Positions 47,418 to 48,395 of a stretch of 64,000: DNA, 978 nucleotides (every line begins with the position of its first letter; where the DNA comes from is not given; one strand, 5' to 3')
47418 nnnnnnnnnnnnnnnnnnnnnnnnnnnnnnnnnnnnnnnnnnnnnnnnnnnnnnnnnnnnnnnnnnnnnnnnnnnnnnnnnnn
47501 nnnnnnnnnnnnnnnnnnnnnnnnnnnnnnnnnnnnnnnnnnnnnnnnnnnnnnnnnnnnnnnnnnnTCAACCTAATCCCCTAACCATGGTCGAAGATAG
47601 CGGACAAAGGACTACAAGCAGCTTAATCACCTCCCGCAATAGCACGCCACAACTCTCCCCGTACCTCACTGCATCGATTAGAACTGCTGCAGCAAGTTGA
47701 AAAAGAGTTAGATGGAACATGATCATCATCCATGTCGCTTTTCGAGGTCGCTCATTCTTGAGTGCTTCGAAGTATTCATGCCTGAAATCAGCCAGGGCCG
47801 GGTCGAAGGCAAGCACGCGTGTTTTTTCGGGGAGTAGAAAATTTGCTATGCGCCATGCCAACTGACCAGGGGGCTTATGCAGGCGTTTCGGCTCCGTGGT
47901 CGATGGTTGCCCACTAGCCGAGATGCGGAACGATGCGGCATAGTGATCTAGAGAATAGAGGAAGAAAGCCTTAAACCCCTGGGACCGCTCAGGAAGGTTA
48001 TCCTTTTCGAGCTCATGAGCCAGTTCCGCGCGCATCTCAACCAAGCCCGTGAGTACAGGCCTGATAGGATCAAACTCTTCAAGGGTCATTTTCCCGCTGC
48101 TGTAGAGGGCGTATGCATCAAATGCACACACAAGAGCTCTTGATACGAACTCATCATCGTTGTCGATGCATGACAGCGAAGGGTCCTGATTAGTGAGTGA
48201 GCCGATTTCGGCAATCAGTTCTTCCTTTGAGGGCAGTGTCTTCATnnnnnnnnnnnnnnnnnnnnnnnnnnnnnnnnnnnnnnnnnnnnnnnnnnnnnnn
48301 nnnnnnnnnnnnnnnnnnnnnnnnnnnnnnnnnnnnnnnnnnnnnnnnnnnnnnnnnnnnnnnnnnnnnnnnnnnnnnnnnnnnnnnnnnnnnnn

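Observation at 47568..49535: Candidate uncharacterised cargo module: a PadR + TM-protein operon divergent from a signal-less trypsin-like protease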

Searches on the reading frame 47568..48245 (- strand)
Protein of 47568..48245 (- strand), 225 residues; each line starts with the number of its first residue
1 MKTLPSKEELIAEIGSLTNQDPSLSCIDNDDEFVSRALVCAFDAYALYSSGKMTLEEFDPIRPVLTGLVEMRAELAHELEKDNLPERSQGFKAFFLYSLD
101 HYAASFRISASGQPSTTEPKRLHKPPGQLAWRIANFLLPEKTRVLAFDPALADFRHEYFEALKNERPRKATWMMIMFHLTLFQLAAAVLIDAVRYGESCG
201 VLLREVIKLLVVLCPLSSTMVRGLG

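Call 3: search_protein_families(library=pfam, proteins=[window:47568-48245:-], max_evalue=0.01)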
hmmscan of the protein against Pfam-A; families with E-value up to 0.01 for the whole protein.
window:47568-48245:- (225 aa): 0 families

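Call 4: search_protein_families(library=padloc, proteins=[window:47568-48245:-], max_evalue=0.01)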
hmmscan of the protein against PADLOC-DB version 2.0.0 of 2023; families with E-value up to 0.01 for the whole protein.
window:47568-48245:- (225 aa): 0 families

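Call 6: search_protein_families(library=phrogs, proteins=[window:47568-48245:-], max_evalue=0.01)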
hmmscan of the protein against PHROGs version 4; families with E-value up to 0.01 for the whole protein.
window:47568-48245:- (225 aa): 0 families

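Call 7: search_protein_families(library=ncbifam, proteins=[window:47568-48245:-], max_evalue=0.01)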
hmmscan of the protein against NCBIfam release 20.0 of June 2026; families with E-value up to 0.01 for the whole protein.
window:47568-48245:- (225 aa): 0 families

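Call 11: find_homologous_proteins(query=window:47568-48245:-)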
Query window:47568-48245:- (225 aa): 1 proteins with E <= 0.001 among 334 candidates.
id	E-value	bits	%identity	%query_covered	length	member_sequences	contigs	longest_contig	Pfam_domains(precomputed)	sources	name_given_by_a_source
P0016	3.7e-145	499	100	100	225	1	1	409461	-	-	-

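Call 24: search_protein_representatives(protein=window:47568-48245:-)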
Query: 225 residues. Proteins with E-value up to 0.001 (for the whole library): 219; up to 1e-10: 2; up to 1e-30: 1. The best 150 are listed.
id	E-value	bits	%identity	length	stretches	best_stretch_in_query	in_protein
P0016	1.2e-145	499.1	100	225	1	1-225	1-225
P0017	4.5e-11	59.2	36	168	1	62-186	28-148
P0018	8.4e-10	55.1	37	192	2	107-182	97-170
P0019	1.8e-09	54.0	38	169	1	78-197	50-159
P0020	2.5e-09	53.5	38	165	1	89-186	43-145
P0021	4.2e-09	52.8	43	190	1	120-186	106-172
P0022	6.5e-09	52.2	44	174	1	113-199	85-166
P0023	2.2e-08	50.4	38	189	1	114-193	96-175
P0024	2.4e-08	50.3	41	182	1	119-186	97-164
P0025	2.6e-08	50.2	39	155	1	117-186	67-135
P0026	2.7e-08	50.2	38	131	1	106-184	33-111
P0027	3.3e-08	49.9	41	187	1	112-194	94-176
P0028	4.1e-08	49.5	35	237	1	109-189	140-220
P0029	6.1e-08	49.0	40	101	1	119-186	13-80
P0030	7.1e-08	48.8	34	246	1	88-184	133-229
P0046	2.1e-06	44.0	33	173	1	104-182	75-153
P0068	9.4e-06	41.8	41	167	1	121-179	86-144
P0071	1.2e-05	41.5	38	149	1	121-181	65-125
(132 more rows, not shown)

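Call 26: search_protein_families(library=pfam, alignment_id=A4, max_evalue=1)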
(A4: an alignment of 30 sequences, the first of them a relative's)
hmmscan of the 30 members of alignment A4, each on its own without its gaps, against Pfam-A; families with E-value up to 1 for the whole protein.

A. member 1, P0016 (225 aa): 0 families

B. families by the number of members that match (of 30 scanned): 40 families (the first 25 are shown)
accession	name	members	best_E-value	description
PF00196.25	GerE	2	2.1e-15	Bacterial regulatory proteins, luxR family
PF08281.18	Sigma70_r4_2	2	3.6e-14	Sigma-70, region 4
PF04545.22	Sigma70_r4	2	3e-13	Sigma-70, region 4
PF13384.12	HTH_23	2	0.014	Homeodomain-like domain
PF12728.13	HTH_17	2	0.023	Helix-turn-helix domain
PF07638.17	Sigma70_ECF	1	2.3e-05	ECF sigma factor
PF09954.14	DUF2188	1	0.0053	Uncharacterized protein conserved in bacteria (DUF2188)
PF03248.18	Rer1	1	0.0067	Rer1 family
PF23246.1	CC_CDK5RAP2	1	0.009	CDK5 regulatory subunit-associated protein 2-like, coiled coil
PF03448.22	MgtE_N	1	0.013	MgtE intracellular N domain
PF19305.4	MmgE_PrpD_C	1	0.016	MmgE/PrpD C-terminal domain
PF12840.13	HTH_20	1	0.021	Helix-turn-helix domain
PF07956.16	DUF1690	1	0.03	Protein of Unknown function (DUF1690)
PF13936.12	HTH_38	1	0.031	Helix-turn-helix domain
PF18927.5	CrtO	1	0.031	Glycosyl-4,4'-diaponeurosporenoate acyltransferase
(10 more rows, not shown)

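Call 37: find_encoding_contigs(protein=P0046, flank=3000, max_places=2)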
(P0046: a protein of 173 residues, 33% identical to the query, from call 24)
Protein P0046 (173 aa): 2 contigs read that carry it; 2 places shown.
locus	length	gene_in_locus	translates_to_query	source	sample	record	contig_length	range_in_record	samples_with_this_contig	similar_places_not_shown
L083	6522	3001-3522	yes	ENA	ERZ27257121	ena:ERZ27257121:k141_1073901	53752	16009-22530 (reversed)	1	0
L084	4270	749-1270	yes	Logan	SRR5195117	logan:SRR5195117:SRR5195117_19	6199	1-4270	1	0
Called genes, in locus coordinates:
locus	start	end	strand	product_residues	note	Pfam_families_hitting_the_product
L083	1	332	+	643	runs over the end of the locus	-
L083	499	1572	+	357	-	PF00805:Pentapeptide (weak), PF13599:Pentapeptide_4 (faint), PF13576:Pentapeptide_3 (faint), PF00805:Pentapeptide, PF01582:TIR, PF08937:ThsB_TIR (faint), PF13676:TIR_2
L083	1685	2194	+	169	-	PF13527:Acetyltransf_9, PF00583:Acetyltransf_1, PF13673:Acetyltransf_10 (weak), PF13508:Acetyltransf_7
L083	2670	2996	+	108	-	PF03551:PadR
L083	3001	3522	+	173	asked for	-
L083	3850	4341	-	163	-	PF16747:Adhesin_E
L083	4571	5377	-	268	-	PF01582:TIR, PF13676:TIR_2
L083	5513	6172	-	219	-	PF13676:TIR_2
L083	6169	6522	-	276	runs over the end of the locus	-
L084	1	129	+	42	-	?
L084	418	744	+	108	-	PF03551:PadR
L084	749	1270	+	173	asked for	-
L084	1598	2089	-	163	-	PF16747:Adhesin_E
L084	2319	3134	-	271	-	PF01582:TIR, PF13676:TIR_2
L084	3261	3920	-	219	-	PF13676:TIR_2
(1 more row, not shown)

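Call 39: find_encoding_contigs(protein=P0068, flank=3000, max_places=2)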
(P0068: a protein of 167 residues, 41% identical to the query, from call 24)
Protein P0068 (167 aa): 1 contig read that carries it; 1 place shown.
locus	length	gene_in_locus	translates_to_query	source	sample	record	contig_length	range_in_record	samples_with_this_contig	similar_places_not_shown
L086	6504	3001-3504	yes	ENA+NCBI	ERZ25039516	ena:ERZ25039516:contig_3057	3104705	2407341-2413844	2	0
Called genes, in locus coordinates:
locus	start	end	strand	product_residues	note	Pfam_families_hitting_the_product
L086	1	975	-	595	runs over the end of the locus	PF21033:RMD1-3 (faint), PF07719:TPR_2 (faint), PF23914:TPR_CcmH_CycH (faint), PF12895:ANAPC3 (faint), PF13181:TPR_8 (faint), PF25062:ARM_TT21_N (faint), PF13176:TPR_7 (faint), PF13371:TPR_9 (faint), +6 more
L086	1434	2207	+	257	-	-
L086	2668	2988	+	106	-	PF03551:PadR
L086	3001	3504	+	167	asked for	-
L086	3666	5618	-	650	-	-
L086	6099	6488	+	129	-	PF03551:PadR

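Call 57: predict_structure(alignment_id=A4)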
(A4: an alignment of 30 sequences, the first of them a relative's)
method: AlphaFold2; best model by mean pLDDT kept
length: 225 residues; sequences in the alignment: 30
mean_pLDDT: 72.6   pTM: 0.45
mean pLDDT of the five models: 72.6, 71.6, 71.4, 70.2, 69.8
residues with pLDDT >= 90: 53; 70-90: 65; 50-70: 79; < 50: 28
segments of 3 or more residues with pLDDT < 50: 18-22, 24-29, 216-218, 220-225
pLDDT, mean of each block of 10 residues (from residue 1): 70 63 45 64 70 77 70 57 52 61 55 74 89 91 95 97 96 94 88 73 75 57 45
secondary structure, 60 per line:
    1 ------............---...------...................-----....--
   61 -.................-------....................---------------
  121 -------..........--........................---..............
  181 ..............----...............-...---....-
elements in order: H7-18 H31-49 H55-58 H62-78 H86-105 H128-137 H140-163 H167-194 H199-213 H221-224

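Call 60: fold_search(model_id=the predicted structure, library=pdb)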
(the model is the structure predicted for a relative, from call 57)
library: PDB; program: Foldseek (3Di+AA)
matches with E <= 10: 4; with E <= 0.001: 0
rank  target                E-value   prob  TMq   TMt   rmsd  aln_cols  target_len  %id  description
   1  8utk_A                5.1e+00  0.18  0.18  0.62   4.8        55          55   14  IL-23R minibinder - 23R-B04dslf02IB (released 2024-07-10)
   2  9f5w_A                5.1e+00  0.01  0.11  0.06  30.2       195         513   14  Human condensin II - M18BP1 complex (released 2025-07-02)
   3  5vau_D                8.5e+00  0.06  0.19  0.30  13.8       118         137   14  Bcl-2 complex with Beclin 1 BH3 domain (released 2018-04-04)
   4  3u3f_B                9.0e+00  0.03  0.18  0.26  10.7       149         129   15  Structural basis for the interaction of Pyk2 PAT domain with paxillin LD motifs (released 2012-10-24)

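Call 79: search_protein_families(library=ncbifam, alignment_id=A4, max_evalue=0.1)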
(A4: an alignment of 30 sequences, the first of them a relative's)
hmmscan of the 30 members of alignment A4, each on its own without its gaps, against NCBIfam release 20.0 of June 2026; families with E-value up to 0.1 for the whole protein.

A. member 1, P0016 (225 aa): 0 families

B. families by the number of members that match (of 30 scanned): 109 families (the first 25 are shown)
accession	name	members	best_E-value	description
TIGR02937.1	sigma70-ECF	2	4.3e-13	sigma-70 family RNA polymerase sigma factor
TIGR02985.1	Sig70_bacteroi1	2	1e-10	RNA polymerase sigma-70 factor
TIGR03541.1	reg_near_HchA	2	2.4e-09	PA1136 family autoinducer-binding transcriptional regulator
NF009170.0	PRK12517.1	2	7.7e-07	RNA polymerase sigma factor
NF005385.0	PRK06930.1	2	0.0078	positive control sigma-like factor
NF007227.0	PRK09645.1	1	1.4e-15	sigma-70 family RNA polymerase sigma factor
NF009168.0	PRK12515.1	1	2.5e-15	RNA polymerase sigma factor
NF009171.0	PRK12518.1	1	2.4e-11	RNA polymerase sigma factor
TIGR02983.1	SigE-fam_strep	1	1e-10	SigE family RNA polymerase sigma factor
NF052445.1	RespRegMctR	1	5.1e-10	two-component system response regulator MctR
NF011896.0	PRK15369.1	1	5e-09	two component system response regulator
NF004113.0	PRK05602.1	1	5e-09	RNA polymerase sigma factor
NF008894.0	PRK11924.3-1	1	6.7e-09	RNA polymerase sigma factor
NF006930.0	PRK09415.1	1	1.2e-08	RNA polymerase factor sigma C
TIGR02984.1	Sig-70_plancto1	1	1.6e-08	RNA polymerase sigma-70 factor, Planctomycetaceae-specific subfamily 1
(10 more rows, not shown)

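Call 88: find_encoding_contigs(protein=P0071, flank=8000, max_places=1)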
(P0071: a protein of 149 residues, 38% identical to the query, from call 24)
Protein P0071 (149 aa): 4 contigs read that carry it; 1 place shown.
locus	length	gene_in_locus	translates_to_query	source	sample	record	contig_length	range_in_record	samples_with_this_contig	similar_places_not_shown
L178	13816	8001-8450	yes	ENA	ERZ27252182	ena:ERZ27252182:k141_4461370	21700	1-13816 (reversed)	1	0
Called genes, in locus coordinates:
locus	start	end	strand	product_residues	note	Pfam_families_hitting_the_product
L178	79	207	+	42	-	-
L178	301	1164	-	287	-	PF07885:Ion_trans_2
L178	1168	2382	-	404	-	-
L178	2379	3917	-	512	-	PF12161:HsdM_N (weak), PF02384:N6_Mtase, PF01170:UPF0020 (weak), PF07669:Eco57I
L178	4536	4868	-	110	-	-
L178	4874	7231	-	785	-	PF00270:DEAD, PF04851:ResIII, PF18766:SWI2_SNF2, PF08463:EcoEI_R_C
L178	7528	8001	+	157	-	PF03551:PadR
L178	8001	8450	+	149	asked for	-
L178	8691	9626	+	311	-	-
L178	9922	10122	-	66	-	-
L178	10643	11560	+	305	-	-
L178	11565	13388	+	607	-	PF00691:OmpA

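Call 96: search_protein_families(library=pfam, proteins=[L178:8691-9626:+, L178:10643-11560:+, L086:3666-5618:-, L086:1434-2207:+], max_evalue=0.01)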
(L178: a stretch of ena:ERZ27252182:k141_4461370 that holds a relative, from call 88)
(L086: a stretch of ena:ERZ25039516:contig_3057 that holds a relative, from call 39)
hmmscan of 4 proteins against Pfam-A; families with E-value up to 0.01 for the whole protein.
L178:8691-9626:+ (311 aa): 0 families

L178:10643-11560:+ (305 aa): 2 families
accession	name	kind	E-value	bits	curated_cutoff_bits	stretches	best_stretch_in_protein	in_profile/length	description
PF13620.12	CarboxypepD_reg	-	8.6e-05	23.3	32.3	1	106-141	8-47/82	Carboxypeptidase regulatory-like domain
PF13715.12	CarbopepD_reg_2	-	0.00068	20.1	32.2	1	106-167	7-70/88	CarboxypepD_reg-like domain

L086:3666-5618:- (650 aa): 1 family
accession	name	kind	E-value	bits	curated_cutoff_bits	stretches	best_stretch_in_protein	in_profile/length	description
PF00082.27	Peptidase_S8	-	3.7e-52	177.9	21.8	1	161-468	1-288/288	Subtilase family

L086:1434-2207:+ (257 aa): 0 families
